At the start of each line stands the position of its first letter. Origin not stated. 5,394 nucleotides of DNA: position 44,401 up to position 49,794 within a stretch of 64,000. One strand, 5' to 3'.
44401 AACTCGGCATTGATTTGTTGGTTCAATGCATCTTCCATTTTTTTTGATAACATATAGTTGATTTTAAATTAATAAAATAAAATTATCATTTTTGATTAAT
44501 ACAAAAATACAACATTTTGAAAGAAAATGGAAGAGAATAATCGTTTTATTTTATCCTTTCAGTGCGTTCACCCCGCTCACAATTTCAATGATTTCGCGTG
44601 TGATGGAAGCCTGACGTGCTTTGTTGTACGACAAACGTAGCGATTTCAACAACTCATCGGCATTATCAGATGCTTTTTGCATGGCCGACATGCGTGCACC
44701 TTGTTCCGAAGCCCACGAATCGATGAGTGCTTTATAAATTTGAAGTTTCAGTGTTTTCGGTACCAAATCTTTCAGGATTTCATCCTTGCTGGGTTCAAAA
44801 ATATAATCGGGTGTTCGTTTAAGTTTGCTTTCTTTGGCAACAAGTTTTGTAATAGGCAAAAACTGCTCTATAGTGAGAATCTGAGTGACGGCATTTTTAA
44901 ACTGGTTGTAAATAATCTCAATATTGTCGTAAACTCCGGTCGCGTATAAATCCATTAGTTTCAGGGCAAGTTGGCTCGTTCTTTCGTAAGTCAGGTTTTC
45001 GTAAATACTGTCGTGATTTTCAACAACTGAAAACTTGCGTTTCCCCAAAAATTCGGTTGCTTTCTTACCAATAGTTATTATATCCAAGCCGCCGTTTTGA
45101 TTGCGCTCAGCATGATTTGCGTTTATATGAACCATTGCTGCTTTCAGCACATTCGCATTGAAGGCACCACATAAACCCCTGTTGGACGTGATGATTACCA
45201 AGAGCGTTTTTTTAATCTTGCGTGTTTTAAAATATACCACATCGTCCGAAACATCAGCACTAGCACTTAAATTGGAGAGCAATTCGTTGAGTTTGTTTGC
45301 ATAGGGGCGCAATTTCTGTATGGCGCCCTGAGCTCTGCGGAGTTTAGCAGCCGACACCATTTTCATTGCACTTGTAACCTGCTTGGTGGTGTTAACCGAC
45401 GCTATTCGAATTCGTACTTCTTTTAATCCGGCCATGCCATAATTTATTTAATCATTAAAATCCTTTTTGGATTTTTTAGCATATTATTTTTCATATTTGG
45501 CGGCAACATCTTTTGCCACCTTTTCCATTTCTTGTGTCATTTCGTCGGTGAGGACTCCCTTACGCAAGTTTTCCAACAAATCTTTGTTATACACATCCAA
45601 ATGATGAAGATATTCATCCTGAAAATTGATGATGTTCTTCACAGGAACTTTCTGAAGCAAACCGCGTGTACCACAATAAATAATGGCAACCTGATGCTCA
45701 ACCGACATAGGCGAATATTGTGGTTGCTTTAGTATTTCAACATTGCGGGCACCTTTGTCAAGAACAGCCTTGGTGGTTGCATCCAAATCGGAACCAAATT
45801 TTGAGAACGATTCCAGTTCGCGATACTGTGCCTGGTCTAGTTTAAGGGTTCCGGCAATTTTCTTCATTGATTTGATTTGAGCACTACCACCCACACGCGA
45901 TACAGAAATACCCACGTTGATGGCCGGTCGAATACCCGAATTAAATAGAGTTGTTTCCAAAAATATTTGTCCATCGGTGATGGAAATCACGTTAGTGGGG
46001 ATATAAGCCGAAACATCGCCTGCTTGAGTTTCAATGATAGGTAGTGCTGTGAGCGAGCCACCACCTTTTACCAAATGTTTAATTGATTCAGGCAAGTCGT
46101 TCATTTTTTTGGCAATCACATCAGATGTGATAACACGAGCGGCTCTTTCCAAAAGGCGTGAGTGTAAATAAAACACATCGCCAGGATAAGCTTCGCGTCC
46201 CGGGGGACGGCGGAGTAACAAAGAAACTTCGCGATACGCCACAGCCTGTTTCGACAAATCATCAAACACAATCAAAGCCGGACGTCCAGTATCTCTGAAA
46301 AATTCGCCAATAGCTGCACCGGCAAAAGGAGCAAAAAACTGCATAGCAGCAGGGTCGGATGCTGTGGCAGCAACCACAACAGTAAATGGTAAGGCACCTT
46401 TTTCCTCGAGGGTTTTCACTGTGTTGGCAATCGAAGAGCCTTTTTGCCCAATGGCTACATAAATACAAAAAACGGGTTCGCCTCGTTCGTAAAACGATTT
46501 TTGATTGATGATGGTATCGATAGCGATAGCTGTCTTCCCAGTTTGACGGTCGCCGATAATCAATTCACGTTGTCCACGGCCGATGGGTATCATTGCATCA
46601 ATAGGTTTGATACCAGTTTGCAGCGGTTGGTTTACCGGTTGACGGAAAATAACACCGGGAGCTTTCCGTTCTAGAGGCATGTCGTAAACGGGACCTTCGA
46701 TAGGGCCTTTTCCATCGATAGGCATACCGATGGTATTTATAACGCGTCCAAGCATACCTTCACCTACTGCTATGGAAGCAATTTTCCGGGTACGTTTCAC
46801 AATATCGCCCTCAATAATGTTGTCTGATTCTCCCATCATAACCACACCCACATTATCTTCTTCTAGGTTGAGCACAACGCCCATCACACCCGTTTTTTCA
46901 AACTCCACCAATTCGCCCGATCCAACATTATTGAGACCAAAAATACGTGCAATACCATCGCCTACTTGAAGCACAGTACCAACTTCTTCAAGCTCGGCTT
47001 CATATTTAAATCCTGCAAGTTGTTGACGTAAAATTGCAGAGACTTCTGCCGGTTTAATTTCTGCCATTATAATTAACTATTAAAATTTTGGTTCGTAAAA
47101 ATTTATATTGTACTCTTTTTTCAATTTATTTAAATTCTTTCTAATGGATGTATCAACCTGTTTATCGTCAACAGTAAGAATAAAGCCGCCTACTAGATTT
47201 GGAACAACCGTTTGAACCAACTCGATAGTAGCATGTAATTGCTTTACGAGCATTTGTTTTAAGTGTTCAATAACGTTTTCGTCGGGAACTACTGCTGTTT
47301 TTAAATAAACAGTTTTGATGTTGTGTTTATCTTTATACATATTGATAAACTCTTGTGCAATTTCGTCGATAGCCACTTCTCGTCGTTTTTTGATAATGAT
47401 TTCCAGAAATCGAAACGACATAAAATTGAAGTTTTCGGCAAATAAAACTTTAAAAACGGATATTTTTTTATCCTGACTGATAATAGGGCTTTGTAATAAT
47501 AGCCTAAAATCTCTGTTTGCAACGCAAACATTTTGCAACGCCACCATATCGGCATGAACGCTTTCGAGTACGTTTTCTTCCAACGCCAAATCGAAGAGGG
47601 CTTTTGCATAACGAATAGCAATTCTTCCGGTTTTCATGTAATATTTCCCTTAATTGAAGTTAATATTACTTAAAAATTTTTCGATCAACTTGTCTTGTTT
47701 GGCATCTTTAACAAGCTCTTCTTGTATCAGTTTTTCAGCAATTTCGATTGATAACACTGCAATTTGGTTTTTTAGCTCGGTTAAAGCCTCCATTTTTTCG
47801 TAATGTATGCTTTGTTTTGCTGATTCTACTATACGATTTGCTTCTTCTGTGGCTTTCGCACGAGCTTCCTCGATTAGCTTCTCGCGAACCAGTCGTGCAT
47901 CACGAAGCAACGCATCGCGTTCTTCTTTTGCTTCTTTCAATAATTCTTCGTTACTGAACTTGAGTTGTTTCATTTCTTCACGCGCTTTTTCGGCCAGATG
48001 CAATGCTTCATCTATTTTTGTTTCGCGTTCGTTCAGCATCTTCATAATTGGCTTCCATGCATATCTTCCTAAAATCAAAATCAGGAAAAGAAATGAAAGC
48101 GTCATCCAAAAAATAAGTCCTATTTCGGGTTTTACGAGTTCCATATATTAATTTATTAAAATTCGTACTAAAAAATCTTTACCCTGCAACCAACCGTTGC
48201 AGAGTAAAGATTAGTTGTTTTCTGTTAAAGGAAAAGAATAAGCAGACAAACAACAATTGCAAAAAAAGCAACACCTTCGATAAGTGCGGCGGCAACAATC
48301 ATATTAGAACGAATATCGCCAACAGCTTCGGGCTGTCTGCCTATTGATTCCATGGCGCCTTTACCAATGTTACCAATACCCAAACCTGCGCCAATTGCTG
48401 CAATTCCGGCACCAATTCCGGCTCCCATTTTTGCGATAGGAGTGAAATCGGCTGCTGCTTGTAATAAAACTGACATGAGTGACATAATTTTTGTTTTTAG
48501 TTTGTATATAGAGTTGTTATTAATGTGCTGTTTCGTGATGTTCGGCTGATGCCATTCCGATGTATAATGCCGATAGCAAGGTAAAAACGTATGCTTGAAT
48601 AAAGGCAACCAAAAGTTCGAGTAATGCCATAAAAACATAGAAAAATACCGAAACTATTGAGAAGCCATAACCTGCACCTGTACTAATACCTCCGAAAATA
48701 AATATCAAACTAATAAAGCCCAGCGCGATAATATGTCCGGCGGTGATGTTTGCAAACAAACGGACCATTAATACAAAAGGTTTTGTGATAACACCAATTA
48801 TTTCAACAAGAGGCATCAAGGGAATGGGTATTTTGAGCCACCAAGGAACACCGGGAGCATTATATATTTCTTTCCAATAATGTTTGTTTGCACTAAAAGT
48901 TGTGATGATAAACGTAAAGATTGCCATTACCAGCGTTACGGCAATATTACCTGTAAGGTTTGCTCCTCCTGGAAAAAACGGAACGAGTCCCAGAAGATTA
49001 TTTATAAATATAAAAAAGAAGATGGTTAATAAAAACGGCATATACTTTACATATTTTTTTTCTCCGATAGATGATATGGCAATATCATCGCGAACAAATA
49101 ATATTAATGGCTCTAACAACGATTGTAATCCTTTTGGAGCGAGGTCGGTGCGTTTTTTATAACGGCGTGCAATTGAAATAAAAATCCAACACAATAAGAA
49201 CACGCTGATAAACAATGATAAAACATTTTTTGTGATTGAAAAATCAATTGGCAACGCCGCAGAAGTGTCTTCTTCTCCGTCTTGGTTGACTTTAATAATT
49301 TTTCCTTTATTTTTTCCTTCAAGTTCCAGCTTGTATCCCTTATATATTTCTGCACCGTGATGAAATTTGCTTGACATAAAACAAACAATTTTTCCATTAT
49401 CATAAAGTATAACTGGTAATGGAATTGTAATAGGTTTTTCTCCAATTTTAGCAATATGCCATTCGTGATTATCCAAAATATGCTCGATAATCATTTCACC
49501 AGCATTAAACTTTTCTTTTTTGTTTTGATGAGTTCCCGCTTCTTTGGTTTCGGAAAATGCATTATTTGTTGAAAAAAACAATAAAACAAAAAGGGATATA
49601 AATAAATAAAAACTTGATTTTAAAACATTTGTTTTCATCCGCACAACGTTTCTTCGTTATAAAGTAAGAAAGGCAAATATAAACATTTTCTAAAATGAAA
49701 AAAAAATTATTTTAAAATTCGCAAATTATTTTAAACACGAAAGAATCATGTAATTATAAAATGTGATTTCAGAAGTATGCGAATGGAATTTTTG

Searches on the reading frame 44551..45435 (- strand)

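Call 90: search_protein_families(library=pfam, proteins=[window:44551-45435:-], max_evalue=0.0001)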
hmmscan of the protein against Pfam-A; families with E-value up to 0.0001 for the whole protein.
window:44551-45435:- (294 aa): 1 family
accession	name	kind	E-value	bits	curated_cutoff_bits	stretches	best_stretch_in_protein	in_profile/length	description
PF00231.24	ATP-synt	-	8.7e-99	331.3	39.9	1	4-292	2-285/285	ATP synthase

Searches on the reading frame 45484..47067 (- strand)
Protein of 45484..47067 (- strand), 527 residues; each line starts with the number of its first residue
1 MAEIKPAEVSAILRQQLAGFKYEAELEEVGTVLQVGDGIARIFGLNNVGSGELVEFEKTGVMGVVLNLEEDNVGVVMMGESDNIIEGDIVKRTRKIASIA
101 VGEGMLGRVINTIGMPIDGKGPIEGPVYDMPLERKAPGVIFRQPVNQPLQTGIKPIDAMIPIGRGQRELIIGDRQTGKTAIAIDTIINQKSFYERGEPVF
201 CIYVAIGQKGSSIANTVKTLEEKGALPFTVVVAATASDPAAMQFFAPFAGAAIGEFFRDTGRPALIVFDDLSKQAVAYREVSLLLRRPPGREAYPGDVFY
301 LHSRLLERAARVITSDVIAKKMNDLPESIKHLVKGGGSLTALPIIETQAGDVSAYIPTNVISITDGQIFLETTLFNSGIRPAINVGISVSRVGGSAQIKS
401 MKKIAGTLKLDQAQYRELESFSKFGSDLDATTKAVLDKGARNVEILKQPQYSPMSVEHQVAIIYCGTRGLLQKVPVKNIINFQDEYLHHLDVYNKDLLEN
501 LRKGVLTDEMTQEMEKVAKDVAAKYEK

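Call 90: search_protein_families(library=pfam, proteins=[window:45484-47067:-], max_evalue=0.0001)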
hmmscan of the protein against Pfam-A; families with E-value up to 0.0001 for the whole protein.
window:45484-47067:- (527 aa): 3 families
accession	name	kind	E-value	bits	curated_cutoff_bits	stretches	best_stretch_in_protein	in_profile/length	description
PF00006.31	ATP-synt_ab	-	6.2e-76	255.2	29.5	1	152-390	1-213/213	ATP synthase alpha/beta family, nucleotide-binding domain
PF00306.32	ATP-synt_ab_C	-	2.7e-45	154.2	27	1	397-520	1-125/126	ATP synthase alpha/beta chain, C terminal domain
PF02874.29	ATP-synt_ab_N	-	1.7e-16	60.9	20.9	1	27-93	3-68/69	ATP synthase alpha/beta family, beta-barrel domain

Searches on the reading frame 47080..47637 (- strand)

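Call 90: search_protein_families(library=pfam, proteins=[window:47080-47637:-], max_evalue=0.0001)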
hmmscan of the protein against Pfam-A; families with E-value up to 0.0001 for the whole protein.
window:47080-47637:- (185 aa): 1 family
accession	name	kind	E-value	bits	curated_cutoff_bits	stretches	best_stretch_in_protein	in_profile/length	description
PF00213.23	OSCP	-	4.8e-39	134.6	22.3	1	6-174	1-170/172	ATP synthase delta (OSCP) subunit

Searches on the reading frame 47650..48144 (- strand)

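Call 90: search_protein_families(library=pfam, proteins=[window:47650-48144:-], max_evalue=0.0001)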
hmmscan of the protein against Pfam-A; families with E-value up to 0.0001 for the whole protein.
window:47650-48144:- (164 aa): 1 family
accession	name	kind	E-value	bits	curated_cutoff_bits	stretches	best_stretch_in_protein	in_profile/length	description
PF00430.23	ATP-synt_B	-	3.9e-29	101.8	28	1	11-141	2-132/132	ATP synthase B/B' CF(0)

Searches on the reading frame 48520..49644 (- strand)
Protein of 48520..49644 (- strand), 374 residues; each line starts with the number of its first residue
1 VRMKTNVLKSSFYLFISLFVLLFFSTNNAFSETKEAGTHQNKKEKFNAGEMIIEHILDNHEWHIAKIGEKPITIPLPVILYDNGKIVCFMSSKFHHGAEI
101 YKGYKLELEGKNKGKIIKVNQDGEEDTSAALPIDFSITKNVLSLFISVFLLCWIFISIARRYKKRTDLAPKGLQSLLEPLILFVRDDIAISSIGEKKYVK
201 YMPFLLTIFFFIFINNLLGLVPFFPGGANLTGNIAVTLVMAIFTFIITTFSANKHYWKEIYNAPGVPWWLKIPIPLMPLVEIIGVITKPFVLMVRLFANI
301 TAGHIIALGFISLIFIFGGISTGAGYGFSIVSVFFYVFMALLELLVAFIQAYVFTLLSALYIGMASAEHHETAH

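Call 90: search_protein_families(library=pfam, proteins=[window:48520-49644:-], max_evalue=0.0001)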
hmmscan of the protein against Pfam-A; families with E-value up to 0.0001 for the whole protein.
window:48520-49644:- (374 aa): 1 family
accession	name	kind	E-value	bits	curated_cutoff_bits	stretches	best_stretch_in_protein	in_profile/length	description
PF00119.25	ATP-synt_A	-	3.3e-58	197.5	33.9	1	142-362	2-216/217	ATP synthase A chain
